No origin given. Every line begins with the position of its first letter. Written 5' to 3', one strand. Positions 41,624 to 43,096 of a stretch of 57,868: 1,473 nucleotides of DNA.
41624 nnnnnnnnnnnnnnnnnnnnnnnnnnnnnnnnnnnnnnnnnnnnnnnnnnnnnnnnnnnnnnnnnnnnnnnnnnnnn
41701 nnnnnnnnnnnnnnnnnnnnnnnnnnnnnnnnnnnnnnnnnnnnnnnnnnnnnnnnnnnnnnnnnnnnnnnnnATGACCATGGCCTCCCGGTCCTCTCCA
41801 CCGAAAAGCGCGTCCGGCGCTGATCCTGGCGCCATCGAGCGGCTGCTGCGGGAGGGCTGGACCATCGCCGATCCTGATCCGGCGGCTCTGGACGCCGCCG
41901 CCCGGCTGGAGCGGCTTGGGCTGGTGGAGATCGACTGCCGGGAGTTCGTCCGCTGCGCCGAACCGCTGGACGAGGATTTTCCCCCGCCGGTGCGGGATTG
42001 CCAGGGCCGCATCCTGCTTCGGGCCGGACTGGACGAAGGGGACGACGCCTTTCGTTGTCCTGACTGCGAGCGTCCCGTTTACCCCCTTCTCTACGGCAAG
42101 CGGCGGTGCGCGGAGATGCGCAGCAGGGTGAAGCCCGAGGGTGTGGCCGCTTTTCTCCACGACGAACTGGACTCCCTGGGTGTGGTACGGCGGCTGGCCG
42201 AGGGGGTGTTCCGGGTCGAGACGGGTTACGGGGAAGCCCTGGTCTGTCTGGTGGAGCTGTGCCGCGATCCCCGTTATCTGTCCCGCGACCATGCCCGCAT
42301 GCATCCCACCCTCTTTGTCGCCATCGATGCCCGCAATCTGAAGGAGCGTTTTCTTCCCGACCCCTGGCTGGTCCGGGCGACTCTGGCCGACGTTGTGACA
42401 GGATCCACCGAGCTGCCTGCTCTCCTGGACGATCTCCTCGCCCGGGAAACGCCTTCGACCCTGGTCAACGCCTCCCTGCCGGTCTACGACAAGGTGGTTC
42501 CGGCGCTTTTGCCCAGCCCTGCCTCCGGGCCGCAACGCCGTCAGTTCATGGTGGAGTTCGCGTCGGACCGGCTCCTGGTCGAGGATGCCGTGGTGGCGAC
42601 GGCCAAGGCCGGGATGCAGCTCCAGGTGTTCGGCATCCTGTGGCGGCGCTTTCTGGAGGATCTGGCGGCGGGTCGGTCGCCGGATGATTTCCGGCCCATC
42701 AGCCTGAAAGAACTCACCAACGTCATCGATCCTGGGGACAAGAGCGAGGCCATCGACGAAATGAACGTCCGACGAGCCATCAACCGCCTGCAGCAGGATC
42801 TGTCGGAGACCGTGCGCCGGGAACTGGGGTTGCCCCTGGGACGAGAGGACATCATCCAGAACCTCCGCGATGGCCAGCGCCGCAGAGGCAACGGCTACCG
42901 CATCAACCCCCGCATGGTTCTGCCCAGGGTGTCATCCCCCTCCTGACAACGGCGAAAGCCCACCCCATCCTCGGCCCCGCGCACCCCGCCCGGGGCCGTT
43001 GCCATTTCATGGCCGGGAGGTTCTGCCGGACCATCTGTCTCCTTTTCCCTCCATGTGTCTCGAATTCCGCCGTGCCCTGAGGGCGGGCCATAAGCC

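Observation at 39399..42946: XRE-ImmA (COG2856) pair followed by two large domain-less ORFs: possible regulated effector or abortive-infection cassette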

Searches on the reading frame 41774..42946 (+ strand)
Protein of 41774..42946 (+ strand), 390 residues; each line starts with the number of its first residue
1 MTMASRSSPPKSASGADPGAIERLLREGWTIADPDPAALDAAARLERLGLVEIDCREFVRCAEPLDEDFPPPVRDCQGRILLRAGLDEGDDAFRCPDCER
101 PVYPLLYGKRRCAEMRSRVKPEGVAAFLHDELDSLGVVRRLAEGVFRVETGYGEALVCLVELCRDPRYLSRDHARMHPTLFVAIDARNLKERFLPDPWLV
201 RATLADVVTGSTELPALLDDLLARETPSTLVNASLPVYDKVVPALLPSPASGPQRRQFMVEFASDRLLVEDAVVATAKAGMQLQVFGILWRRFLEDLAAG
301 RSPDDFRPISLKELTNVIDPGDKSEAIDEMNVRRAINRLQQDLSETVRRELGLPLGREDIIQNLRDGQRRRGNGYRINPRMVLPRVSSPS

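Call 3: search_protein_families(library=pfam, proteins=[window:41774-42946:+], max_evalue=0.1)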
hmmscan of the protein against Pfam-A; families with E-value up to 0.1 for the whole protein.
window:41774-42946:+ (390 aa): 0 families

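Call 4: search_protein_families(library=padloc, proteins=[window:41774-42946:+], max_evalue=0.1)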
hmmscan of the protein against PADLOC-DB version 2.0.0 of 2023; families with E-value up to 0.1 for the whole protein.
window:41774-42946:+ (390 aa): 0 families

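Call 5: search_protein_families(library=phrogs, proteins=[window:41774-42946:+], max_evalue=0.1)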
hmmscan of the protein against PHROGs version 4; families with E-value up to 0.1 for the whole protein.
window:41774-42946:+ (390 aa): 1 family
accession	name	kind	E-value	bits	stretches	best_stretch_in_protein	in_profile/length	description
phrog_25990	-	unknown function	9.9e-44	151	1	20-381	16-375/380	-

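Call 7: search_dna_similar(query=window:41774-42946:+, collection=phages, mode=protein, max_rows=30)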
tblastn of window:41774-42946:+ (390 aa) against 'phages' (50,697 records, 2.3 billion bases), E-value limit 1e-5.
Records with a match: 3; places in all: 3; records where one place covers at least 80% of the query: 3.
Best place of each record, by identity: <60% 3.
By first word of the organism name: Wolbachia 3.
By host as written in the record: Wolbachia endosymbiont of Simulium squamosum 1; Wolbachia endosymbiont wVitA of Nasonia vitripennis 1; - 1.
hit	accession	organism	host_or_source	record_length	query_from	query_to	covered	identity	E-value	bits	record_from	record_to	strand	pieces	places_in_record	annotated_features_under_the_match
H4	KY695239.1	Wolbachia phage sr1WOdamA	Wolbachia endosymbiont of Simulium ...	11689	48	379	85%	27.2%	6e-25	112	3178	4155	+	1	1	record has no annotation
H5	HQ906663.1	Wolbachia endosymbiont wVitA of Nasonia vitripennis phage ...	Wolbachia endosymbiont wVitA of Nasonia ...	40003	48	379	85%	27.0%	3e-24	110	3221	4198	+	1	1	record has no annotation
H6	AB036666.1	Wolbachia phage WO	-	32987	45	385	87%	23.6%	2e-21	102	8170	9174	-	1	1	gp9: hypothetical protein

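Call 11: find_homologous_proteins(query=window:41774-42946:+)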
Query window:41774-42946:+ (390 aa): 13 proteins with E <= 0.001 among 8000 candidates.
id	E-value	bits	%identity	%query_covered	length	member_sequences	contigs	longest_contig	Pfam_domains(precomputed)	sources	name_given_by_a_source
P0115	1.2e-254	862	100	99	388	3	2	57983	-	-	-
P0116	2.2e-198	677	81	96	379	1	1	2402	-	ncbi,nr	ncbi:MAG: hypothetical protein HQL56_19590 [Magnetococcales bacterium]|nr:hypothetical protein [Magn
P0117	1.2e-173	596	71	95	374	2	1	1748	-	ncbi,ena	-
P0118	8.0e-162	557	64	99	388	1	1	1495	-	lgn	-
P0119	1.6e-153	530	62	99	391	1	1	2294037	-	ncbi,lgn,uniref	ncbi:hypothetical protein SIID45300_02285 [Candidatus Magnetaquicoccaceae bacterium FCR-1]|uniref:Un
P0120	1.6e-153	530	61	99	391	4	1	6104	-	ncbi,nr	ncbi:MAG: hypothetical protein HQM01_14155 [Magnetococcales bacterium]|nr:hypothetical protein [Magn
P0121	1.0e-120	422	52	99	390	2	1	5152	-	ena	-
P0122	1.2e-96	342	44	98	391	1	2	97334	-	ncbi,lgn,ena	-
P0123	1.2e-88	316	42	94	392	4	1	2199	-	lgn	-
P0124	2.1e-87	312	41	94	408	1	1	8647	-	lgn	-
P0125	1.1e-83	300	43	87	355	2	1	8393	-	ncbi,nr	ncbi:MAG: hypothetical protein A3J28_18165 [Acidobacteria bacterium RIFCSPLOWO2_12_FULL_60_22]|nr:MA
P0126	1.7e-66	243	38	93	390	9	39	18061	-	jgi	jgi:hypothetical protein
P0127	7.6e-38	149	54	40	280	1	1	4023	-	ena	-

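Call 15: find_homologous_proteins(query=A2)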
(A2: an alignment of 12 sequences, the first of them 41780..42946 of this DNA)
Query A2 (12 sequences) (388 aa, profile of the alignment): 41 proteins with E <= 0.001 among 8000 candidates.
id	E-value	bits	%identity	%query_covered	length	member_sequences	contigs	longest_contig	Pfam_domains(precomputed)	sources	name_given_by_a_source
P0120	4.4e-186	636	61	99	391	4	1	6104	-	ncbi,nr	ncbi:MAG: hypothetical protein HQM01_14155 [Magnetococcales bacterium]|nr:hypothetical protein [Magn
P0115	2.1e-185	634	100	100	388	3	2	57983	-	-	-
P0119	3.8e-185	633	62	99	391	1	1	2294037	-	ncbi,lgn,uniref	ncbi:hypothetical protein SIID45300_02285 [Candidatus Magnetaquicoccaceae bacterium FCR-1]|uniref:Un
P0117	5.7e-181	619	71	95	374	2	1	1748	-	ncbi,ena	-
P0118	2.2e-180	617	64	100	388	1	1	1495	-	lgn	-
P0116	1.7e-179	615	81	97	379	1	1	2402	-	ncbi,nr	ncbi:MAG: hypothetical protein HQL56_19590 [Magnetococcales bacterium]|nr:hypothetical protein [Magn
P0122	7.7e-171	586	44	99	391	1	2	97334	-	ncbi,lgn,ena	-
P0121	2.8e-170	584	52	100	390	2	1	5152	-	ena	-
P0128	4.2e-159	547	42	94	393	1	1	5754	-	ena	-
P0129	2.7e-157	541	42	94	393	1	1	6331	-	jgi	-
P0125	3.7e-156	538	43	88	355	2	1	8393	-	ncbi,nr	ncbi:MAG: hypothetical protein A3J28_18165 [Acidobacteria bacterium RIFCSPLOWO2_12_FULL_60_22]|nr:MA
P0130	1.1e-155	536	43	94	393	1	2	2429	-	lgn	-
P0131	1.9e-155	535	42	99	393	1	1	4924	-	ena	-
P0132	5.7e-155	534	42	99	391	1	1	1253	-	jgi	-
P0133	3.3e-152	525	42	94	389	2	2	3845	-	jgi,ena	-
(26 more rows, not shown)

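Call 25: predict_structure(alignment_id=A3)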
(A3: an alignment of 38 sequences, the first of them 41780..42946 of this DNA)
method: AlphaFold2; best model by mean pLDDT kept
length: 388 residues; sequences in the alignment: 38
mean_pLDDT: 81.4   pTM: 0.54
mean pLDDT of the five models: 81.4, 80.2, 79.7, 77.9, 77.1
residues with pLDDT >= 90: 143; 70-90: 174; 50-70: 39; < 50: 32
segments of 3 or more residues with pLDDT < 50: 1-14, 238-241, 245-252, 365-368
pLDDT, mean of each block of 10 residues (from residue 1): 34 61 87 90 95 89 85 85 59 84 83 92 95 93 92 93 85 90 84 82 92 91 69 56 44 75 89 89 94 90 88 79 73 92 84 86 62 91 72
secondary structure, 60 per line:
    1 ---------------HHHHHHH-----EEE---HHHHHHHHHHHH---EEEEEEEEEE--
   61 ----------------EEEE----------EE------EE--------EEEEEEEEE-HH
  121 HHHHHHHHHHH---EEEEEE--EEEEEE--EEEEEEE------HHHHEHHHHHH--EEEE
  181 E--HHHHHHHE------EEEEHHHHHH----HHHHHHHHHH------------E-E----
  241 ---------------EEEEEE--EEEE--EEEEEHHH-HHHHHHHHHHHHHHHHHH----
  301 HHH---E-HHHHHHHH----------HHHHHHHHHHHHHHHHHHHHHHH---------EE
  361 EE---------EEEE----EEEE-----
elements in order: H16-22 E28-30 H34-45 E49-58 E77-80 E109-117 H119-131 E135-140 E143-148 E151-157 H164-167 H169-174 E177-181 H184-190 E198-201 H202-207 H212-221 E256-261 E264-267 E270-274 H279-296 H309-316 H327-349 E359-362 E372-375 E380-383

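Call 28: fold_search(model_id=the predicted structure, library=pdb)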
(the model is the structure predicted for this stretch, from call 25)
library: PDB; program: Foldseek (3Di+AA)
matches with E <= 10: 135; with E <= 0.001: 0
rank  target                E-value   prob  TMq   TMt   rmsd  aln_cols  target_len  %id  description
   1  8a22_Ba               9.3e-01  0.02  0.08  0.10  16.2       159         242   12  Structure of the mitochondrial ribosome from Polytomella magna (released 2022-11-16)
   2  5uz9_MODEL_1_B        9.3e-01  0.02  0.07  0.09  18.4       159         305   11  Cryo EM structure of anti-CRISPRs, AcrF1 and AcrF2, bound to type I-F crRNA-guided CRISPR surveillance complex (released 2017-04-26)
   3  1w6f_D                1.2e+00  0.02  0.07  0.09  20.9       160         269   13  Arylamine N-acetyltransferase from Mycobacterium smegmatis with the anti-tubercular drug isoniazid bound in the active (released 2005-02-23)
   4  9q96_M                1.8e+00  0.09  0.12  0.14   8.9        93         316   14  Cryo-EM Structure of Bacterial RNA polymerase-sigma54 transcription open complex with wild type sigma54, from RPi(-10- (released 2025-03-12)
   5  6t8h_A                1.9e+00  0.11  0.06  0.05   3.3        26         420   31  Cryo-EM structure of the DNA-bound PolD-PCNA processive complex from P. abyssi (released 2020-03-04)
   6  7dh7_D                2.0e+00  0.63  0.14  0.35   4.1        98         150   12  Crystal structure of apo XcZur (released 2021-06-09)
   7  4bgf_C                2.0e+00  0.02  0.07  0.09  22.2       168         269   10  The 3D-structure of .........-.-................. from M. tuberculosis (released 2013-07-24)
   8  2jmu_MODEL_1_A        2.0e+00  0.01  0.08  0.12  17.9       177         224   10  NMR structure of the mouse thiamine triphosphatase (released 2006-12-19)
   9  7a6h_P                2.2e+00  0.33  0.17  0.41   6.0       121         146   14  Cryo-EM structure of human apo RNA Polymerase III (released 2021-02-03)
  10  3lf0_B                2.4e+00  0.07  0.10  0.27  15.2       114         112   10  Crystal structure of the ATP bound Mycobacterium tuberculosis nitrogen regulatory PII protein (released 2010-07-07)
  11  7pub_CF               2.4e+00  0.03  0.08  0.14  11.4       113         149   10  Late assembly intermediate of the Trypanosoma brucei mitoribosomal small subunit (released 2022-05-04)
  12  7dh7_B                2.5e+00  0.51  0.11  0.27   3.5        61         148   20  Crystal structure of apo XcZur (released 2021-06-09)
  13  7o4x                  2.5e+00  0.08  0.10  0.30  12.4       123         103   12  Crystal structure of the PII-like protein PotN from Lentilactobacillus hilgardii (released 2022-04-20)
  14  3ncp_A                2.8e+00  0.07  0.11  0.27  12.0       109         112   11  GlnK2 from Archaeoglobus fulgidus (released 2010-07-28)
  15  7dh7_C                3.0e+00  0.54  0.15  0.36   3.6        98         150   13  Crystal structure of apo XcZur (released 2021-06-09)
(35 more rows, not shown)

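Call 34: search_solved_structures(query=A3, max_evalue=10, show_alignments=3)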
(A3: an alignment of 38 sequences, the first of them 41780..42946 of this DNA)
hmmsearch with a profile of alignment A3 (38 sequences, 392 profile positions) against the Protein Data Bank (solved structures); distinct sequences matched with E-value up to 10: 8.
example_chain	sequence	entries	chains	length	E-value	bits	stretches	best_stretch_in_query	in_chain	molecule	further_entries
6y09_C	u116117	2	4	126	0.0079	18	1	266-370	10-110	Autophagy-related protein 16-1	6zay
7sdd_A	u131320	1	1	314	0.064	15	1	137-241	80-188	Myo-inositol phosphohydrolase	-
7sdb_A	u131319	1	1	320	0.069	14.9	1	137-241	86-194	Myo-inositol phosphohydrolase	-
4tvv_A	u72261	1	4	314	0.095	14.4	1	137-241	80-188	Tyrosine phosphatase II superfamily protein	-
4oh8_B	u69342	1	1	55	0.56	11.9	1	305-354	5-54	Ras association domain-containing protein 5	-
9y3p_A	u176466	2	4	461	0.85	11.3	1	174-257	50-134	Translation initiation factor eIF2B subunit epsilon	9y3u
4zrj_B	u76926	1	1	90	1.1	10.9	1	305-348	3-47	Merlin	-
8rc2_A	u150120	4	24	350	1.6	10.5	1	273-340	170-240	CRISPR type AFERR-associated protein Csf2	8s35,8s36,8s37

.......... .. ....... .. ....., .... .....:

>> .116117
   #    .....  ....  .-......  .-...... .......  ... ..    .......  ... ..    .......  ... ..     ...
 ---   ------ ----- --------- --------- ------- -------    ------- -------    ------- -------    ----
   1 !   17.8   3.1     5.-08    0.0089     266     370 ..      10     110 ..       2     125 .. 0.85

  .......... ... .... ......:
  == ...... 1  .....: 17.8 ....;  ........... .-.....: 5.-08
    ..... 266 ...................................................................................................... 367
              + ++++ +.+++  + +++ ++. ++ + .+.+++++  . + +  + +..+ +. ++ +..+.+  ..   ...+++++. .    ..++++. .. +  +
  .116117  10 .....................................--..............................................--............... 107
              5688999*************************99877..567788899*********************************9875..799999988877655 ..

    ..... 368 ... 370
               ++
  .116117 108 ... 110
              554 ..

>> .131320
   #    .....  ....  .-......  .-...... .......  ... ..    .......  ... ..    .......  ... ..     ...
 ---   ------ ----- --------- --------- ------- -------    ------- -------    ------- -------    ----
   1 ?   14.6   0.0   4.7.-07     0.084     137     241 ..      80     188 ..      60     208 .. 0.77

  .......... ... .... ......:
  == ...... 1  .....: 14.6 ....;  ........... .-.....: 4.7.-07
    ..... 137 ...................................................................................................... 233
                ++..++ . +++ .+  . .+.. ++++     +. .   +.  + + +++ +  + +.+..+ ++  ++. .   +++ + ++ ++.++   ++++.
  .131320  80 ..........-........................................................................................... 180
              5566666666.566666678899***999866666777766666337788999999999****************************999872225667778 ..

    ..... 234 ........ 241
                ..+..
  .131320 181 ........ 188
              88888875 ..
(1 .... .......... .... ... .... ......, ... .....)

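Call 68: search_protein_representatives(alignment_id=A3)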
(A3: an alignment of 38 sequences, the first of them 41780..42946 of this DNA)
Query: 38 sequences, 392 profile positions. Proteins with E-value up to 0.001 (for the whole library): 362; up to 1e-10: 244; up to 1e-30: 117. The best 150 are listed.
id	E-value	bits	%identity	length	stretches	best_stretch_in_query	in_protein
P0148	1.8e-157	540.4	-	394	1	1-391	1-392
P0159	9.9e-155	531.3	-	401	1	1-390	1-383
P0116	4.1e-154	529.3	-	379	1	12-388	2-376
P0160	5.2e-143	492.8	-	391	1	1-390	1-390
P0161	6.0e-137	472.8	-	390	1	1-389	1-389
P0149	1.3e-136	471.7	-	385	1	1-390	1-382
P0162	5.5e-133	459.7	-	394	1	1-390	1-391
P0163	1.1e-132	458.8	-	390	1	1-390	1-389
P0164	3.9e-131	453.6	-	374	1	16-389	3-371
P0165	9.1e-125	432.7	-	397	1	1-389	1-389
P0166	2.2e-124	431.4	-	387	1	1-388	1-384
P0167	4.9e-123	427.0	-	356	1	39-391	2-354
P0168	1.0e-120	419.3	-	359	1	43-390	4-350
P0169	1.1e-120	419.2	-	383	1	1-388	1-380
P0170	1.1e-120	419.2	-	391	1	1-390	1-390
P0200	3.9e-70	252.8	-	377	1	1-273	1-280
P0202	2.3e-67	243.7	-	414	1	1-253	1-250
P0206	8.8e-64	231.9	-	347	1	1-252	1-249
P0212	4.5e-60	219.7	-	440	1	1-251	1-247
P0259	6.1e-33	130.4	-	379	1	23-227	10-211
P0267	2.8e-31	124.9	-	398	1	17-194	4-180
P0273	3.1e-30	121.4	-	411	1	21-163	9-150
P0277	3.0e-29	118.2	-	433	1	18-195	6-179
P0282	1.6e-27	112.5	-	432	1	20-220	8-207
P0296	6.7e-24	100.6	-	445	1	120-382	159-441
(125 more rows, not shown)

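Call 69: search_protein_families(library=pfam, proteins=[P0202, P0212, P0200, P0206, P0259, P0267, P0273, P0277, P0282, P0296], max_evalue=0.05)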
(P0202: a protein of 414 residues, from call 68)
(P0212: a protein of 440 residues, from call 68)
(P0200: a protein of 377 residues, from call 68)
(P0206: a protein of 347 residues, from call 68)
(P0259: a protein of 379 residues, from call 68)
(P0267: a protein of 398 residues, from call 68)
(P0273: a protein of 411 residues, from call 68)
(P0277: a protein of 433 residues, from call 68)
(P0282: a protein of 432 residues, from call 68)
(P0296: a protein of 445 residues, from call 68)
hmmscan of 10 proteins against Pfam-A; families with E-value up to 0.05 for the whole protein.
P0202 (414 aa): 0 families

P0212 (440 aa): 0 families

P0200 (377 aa): 1 family
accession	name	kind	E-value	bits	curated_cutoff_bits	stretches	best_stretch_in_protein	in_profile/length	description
PF12172.15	zf-ChsH2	-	0.046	14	23.2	0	93-106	13-26/37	ChsH2, rubredoxin-like zinc ribbon domain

P0206 (347 aa): 6 families
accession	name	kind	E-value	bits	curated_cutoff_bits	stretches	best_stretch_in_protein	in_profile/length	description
PF13545.12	HTH_Crp_2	-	0.0021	18.4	27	0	293-323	16-45/70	Crp-like helix-turn-helix domain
PF12802.13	MarR_2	-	0.018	15.7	27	0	301-323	21-43/61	MarR family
PF07754.17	HVO_2753_ZBP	-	0.023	14.9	33.2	1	86-106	11-31/46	Small zinc finger protein HVO_2753-like, Zn-binding pocket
PF13412.12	HTH_24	-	0.033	14.2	21.9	0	301-322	18-39/48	Winged helix-turn-helix DNA-binding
PF25017.1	zf-C2HC_3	-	0.037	14.4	24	0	82-110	15-42/47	C2HC zinc finger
PF24292.1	DUF7479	-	0.043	14.4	27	0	91-115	30-54/60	Domain of unknown function (DUF7479)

P0259 (379 aa): 1 family
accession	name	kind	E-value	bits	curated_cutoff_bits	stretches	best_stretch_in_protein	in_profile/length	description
PF09082.15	DUF1922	-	0.02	15.5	30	1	78-97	5-23/56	Domain of unknown function (DUF1922)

P0267 (398 aa): 2 families
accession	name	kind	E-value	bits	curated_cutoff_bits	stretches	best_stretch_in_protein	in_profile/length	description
PF07544.18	Med9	-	0.022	15.3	26.9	0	306-343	12-50/80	RNA polymerase II transcription mediator complex subunit 9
PF12172.15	zf-ChsH2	-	0.047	13.9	23.2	0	80-91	13-24/37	ChsH2, rubredoxin-like zinc ribbon domain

P0273 (411 aa): 0 families

P0277 (433 aa): 0 families

P0282 (432 aa): 0 families

P0296 (445 aa): 0 families

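Call 82: search_protein_families(library=ncbifam, proteins=[window:41780-42946:+], max_evalue=0.01)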
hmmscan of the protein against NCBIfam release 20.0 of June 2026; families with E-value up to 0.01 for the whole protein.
window:41780-42946:+ (388 aa): 0 families
